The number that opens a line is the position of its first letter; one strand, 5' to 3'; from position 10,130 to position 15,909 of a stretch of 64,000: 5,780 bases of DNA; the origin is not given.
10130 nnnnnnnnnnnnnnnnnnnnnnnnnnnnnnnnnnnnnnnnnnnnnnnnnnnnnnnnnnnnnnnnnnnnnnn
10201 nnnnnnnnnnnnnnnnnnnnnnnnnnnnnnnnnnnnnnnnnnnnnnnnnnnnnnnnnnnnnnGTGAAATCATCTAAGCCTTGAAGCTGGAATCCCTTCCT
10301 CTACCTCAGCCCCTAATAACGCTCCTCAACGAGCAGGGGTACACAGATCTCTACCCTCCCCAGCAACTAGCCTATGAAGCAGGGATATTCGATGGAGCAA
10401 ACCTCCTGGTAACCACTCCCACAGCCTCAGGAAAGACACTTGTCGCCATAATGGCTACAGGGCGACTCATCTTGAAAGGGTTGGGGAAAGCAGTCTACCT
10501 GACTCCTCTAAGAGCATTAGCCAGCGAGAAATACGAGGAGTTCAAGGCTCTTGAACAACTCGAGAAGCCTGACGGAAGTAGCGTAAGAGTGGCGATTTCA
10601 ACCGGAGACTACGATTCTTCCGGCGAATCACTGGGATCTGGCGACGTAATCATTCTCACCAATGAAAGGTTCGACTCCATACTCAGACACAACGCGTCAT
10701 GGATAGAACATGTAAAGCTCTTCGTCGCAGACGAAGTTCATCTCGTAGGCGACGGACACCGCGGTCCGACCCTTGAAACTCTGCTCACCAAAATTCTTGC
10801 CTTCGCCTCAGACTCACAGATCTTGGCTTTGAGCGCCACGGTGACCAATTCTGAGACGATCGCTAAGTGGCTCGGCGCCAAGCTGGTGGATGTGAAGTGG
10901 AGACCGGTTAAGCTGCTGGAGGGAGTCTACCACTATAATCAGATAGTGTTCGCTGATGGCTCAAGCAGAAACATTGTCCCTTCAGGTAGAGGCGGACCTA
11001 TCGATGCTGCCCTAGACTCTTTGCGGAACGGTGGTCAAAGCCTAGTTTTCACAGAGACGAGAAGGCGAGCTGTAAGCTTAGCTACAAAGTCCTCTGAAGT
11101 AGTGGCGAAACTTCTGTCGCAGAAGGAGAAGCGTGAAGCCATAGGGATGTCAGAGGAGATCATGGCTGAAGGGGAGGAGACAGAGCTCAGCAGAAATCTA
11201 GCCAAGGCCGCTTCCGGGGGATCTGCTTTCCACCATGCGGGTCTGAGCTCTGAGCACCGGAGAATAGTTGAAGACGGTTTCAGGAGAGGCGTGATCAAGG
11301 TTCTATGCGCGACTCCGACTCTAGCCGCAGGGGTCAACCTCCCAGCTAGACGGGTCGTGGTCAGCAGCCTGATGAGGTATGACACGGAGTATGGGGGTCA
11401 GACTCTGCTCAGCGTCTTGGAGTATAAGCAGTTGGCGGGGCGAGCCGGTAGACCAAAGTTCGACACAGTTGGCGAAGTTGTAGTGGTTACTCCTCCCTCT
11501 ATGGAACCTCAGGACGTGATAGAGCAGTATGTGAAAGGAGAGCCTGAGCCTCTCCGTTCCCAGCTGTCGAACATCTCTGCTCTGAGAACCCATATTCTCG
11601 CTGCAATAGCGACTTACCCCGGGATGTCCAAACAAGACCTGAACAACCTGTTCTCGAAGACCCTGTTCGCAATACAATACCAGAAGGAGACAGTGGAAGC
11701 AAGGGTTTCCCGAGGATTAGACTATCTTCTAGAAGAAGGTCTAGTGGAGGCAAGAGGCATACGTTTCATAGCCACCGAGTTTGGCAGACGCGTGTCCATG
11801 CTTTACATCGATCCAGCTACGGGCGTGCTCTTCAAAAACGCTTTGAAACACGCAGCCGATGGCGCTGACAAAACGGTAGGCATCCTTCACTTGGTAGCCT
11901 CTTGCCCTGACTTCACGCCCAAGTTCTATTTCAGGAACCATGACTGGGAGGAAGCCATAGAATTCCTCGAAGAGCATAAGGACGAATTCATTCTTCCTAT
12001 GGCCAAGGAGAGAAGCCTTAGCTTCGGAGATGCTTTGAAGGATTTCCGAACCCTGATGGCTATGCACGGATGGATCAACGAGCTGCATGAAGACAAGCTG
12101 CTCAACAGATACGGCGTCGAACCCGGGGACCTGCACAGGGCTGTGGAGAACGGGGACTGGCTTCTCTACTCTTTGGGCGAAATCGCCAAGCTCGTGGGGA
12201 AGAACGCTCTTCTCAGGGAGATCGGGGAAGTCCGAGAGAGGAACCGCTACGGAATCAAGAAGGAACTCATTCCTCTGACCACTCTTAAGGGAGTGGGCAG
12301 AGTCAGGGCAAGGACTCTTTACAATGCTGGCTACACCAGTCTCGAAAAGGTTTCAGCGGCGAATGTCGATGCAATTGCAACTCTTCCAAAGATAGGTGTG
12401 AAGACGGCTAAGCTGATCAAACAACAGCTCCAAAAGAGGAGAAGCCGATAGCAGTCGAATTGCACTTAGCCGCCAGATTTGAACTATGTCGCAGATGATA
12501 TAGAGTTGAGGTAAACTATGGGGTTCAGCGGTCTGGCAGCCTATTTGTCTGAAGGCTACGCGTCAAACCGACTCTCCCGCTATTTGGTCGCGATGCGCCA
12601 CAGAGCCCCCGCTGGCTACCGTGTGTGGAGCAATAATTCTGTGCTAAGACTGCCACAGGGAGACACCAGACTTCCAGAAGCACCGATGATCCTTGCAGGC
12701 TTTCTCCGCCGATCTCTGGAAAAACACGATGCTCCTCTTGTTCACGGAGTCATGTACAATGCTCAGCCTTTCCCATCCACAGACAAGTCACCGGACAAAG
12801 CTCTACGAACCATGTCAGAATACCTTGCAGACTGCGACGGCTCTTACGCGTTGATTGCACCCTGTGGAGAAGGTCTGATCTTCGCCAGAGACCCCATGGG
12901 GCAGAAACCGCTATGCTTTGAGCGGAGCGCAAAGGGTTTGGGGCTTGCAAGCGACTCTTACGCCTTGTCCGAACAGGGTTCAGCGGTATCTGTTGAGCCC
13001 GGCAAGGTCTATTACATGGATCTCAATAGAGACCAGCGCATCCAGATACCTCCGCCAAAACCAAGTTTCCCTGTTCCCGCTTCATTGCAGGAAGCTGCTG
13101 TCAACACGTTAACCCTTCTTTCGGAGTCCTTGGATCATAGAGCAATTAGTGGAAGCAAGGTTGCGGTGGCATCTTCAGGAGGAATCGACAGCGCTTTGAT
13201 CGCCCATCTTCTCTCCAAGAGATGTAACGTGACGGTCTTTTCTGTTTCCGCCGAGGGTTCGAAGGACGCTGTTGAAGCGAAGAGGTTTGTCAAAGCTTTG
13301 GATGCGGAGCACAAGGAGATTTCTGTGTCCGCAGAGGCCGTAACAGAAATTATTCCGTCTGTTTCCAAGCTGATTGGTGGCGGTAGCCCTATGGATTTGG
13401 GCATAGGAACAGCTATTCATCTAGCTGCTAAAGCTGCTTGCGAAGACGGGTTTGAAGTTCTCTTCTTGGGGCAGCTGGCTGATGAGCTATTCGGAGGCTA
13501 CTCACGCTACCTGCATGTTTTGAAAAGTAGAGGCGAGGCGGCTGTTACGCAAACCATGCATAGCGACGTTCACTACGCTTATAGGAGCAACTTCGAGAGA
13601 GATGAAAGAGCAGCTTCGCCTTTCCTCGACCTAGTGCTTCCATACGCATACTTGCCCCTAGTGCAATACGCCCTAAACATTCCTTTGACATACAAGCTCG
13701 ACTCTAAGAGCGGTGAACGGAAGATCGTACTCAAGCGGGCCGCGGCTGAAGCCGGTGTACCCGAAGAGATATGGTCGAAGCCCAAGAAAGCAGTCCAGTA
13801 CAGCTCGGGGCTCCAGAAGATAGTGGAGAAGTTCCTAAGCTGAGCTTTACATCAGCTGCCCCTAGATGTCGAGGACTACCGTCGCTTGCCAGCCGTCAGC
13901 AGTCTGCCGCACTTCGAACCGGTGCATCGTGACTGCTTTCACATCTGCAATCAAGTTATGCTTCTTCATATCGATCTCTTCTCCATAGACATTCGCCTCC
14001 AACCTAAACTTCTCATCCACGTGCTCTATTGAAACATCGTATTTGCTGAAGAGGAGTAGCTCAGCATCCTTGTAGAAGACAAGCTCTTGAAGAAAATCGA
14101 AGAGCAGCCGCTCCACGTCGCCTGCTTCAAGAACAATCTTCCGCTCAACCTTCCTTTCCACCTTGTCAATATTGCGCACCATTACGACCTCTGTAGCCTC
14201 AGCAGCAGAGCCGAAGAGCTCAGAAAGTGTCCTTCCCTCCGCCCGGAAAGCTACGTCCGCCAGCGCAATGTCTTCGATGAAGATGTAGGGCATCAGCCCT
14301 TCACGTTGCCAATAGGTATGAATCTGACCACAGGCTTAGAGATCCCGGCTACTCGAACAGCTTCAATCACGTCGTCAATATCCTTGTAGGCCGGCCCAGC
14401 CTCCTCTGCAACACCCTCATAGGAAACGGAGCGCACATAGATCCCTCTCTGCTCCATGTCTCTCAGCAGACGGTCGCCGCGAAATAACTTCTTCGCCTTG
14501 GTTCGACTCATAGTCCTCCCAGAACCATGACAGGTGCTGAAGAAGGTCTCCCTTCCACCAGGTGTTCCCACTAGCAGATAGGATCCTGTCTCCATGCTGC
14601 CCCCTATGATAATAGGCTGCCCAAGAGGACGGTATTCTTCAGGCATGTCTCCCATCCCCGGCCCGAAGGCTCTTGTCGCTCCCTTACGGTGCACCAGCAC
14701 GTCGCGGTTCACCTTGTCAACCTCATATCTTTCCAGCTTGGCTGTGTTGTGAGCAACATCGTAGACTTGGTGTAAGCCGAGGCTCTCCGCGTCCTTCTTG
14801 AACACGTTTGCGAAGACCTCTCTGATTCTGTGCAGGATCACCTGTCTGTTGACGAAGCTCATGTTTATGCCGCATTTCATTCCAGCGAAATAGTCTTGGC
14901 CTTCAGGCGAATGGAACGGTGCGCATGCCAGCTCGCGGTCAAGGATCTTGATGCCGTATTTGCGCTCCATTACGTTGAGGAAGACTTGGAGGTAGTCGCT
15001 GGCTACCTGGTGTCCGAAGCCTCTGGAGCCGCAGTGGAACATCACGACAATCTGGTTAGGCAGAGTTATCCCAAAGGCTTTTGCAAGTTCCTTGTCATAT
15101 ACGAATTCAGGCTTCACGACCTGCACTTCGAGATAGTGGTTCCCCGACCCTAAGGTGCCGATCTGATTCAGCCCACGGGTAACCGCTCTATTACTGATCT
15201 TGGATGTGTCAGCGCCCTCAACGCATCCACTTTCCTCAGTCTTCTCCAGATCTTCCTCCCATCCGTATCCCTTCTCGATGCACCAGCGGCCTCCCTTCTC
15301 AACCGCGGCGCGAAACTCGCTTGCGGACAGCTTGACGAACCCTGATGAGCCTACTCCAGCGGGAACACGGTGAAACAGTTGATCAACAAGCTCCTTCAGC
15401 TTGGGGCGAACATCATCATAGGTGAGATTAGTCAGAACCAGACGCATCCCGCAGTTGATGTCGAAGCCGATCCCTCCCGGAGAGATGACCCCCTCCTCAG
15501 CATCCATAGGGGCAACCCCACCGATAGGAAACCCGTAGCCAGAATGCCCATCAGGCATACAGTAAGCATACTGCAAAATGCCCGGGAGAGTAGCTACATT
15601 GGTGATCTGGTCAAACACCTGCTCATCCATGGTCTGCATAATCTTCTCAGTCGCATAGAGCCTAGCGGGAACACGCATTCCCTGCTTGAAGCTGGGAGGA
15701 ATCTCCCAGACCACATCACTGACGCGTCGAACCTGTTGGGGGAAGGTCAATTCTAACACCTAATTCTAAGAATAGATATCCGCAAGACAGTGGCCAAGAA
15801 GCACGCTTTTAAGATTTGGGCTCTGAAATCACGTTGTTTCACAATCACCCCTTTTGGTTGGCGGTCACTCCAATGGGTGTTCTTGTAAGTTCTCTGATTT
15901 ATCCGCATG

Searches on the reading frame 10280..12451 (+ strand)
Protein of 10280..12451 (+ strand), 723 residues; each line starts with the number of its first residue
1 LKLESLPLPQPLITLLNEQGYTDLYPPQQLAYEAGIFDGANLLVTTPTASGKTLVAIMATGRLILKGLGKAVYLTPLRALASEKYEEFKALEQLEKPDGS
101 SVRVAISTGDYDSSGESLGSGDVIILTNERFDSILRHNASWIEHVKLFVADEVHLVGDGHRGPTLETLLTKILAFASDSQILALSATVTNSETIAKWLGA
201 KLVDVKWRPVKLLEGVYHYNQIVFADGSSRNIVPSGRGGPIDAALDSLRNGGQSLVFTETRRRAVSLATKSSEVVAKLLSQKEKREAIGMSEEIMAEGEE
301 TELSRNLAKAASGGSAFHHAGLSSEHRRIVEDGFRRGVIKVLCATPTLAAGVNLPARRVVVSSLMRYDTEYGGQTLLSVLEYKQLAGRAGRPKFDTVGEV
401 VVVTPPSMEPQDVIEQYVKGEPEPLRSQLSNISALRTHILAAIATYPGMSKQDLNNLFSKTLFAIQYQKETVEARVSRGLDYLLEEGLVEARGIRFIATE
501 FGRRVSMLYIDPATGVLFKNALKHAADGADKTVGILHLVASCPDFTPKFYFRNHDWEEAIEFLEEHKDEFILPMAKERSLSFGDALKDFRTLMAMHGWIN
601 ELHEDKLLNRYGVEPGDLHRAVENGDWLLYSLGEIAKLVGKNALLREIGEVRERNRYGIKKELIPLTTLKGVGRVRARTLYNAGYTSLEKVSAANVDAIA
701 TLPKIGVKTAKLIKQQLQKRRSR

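Call 18: search_protein_families(library=pfam, proteins=[window:10280-12451:+], max_evalue=0.001)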
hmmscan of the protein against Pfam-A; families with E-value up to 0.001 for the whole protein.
window:10280-12451:+ (723 aa): 9 families
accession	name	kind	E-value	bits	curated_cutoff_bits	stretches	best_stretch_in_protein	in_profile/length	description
PF21280.2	Helicase_dom4_arc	-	4.8e-30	104.4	27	1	534-658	2-125/125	Archaeal helicase, domain 4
PF00270.35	DEAD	-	4.4e-27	95.3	26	1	26-190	2-163/167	DEAD/DEAH box helicase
PF14520.12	HHH_5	-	7.3e-13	49.2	27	1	666-719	4-57/57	Helix-hairpin-helix domain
PF00271.37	Helicase_C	-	5.3e-12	46.4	23.5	1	274-392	5-109/110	Helicase conserved C-terminal domain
PF04851.21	ResIII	-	6.5e-09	36.3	22.5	1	28-188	8-162/164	Type III restriction enzyme, res subunit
PF22527.2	DEXQc_Suv3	-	1.6e-05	25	27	1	45-168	19-117/154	DEXQ-box helicase domain of Suv3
PF20470.4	HTH_61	-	2.2e-05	25.2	24.3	1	416-490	17-92/92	Helix-turn-helix domain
PF00633.29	HHH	-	0.00012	22.2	24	0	687-714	1-28/30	Helix-hairpin-helix motif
PF10391.15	DNA_pol_lambd_f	-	0.00038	20.6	29.8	1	671-700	8-37/51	Fingers domain of DNA polymerase lambda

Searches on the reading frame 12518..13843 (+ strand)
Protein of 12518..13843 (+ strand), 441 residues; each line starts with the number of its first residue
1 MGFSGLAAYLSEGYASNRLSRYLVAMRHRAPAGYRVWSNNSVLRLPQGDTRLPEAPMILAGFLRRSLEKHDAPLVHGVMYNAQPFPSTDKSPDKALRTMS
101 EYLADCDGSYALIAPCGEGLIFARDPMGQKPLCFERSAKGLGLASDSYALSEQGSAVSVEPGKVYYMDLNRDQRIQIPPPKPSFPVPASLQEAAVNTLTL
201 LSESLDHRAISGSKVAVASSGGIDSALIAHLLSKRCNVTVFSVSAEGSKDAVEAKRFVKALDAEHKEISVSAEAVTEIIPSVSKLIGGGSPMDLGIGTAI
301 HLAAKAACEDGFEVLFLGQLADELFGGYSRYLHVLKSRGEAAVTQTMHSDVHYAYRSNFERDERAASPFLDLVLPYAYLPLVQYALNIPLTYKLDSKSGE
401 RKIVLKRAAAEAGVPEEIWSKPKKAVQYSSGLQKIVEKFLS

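Call 5: search_protein_families(library=pfam, proteins=[window:12518-13843:+], max_evalue=0.1)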
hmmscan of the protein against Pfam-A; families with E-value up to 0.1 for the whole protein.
window:12518-13843:+ (441 aa): 6 families
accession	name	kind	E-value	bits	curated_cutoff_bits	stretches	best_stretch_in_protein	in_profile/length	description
PF00733.27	Asn_synthase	-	8.7e-33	114.9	21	2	199-338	4-145/354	Asparagine synthase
PF24167.1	DUF7411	-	3.6e-06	27.1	28.7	1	214-281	2-69/194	Family of unknown function (DUF7411)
PF13537.11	GATase_7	-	0.00087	19.7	25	1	98-150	66-121/123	Glutamine amidotransferase domain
PF01171.26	ATP_bind_3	-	0.016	15.4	27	1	214-266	1-58/182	PP-loop family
PF02540.23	NAD_synthase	-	0.024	14.2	21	1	213-271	19-82/242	NAD synthase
PF03054.22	tRNA_Me_trans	-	0.066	13.3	20.6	0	214-245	2-32/202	tRNA methyl transferase HUP domain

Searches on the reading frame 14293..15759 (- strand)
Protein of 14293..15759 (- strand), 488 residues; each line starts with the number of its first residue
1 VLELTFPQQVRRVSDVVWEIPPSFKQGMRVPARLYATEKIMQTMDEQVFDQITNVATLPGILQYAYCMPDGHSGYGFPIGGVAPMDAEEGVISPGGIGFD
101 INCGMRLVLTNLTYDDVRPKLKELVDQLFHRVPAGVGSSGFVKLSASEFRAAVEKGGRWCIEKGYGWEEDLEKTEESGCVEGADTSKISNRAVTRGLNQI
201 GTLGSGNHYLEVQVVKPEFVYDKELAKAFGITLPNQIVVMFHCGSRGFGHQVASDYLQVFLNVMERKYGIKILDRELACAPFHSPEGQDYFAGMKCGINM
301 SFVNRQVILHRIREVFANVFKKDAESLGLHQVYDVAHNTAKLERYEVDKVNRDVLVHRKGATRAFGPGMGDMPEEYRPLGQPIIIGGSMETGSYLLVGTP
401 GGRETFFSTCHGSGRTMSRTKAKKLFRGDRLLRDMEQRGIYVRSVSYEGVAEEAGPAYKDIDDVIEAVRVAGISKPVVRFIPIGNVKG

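Call 5: search_protein_families(library=pfam, proteins=[window:14293-15759:-], max_evalue=0.1)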
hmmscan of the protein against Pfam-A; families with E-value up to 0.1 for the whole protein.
window:14293-15759:- (488 aa): 1 family
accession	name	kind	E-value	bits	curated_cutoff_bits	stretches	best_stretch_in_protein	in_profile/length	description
PF01139.22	RtcB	-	1.5e-166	555.3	27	1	51-488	1-426/426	tRNA-splicing ligase RtcB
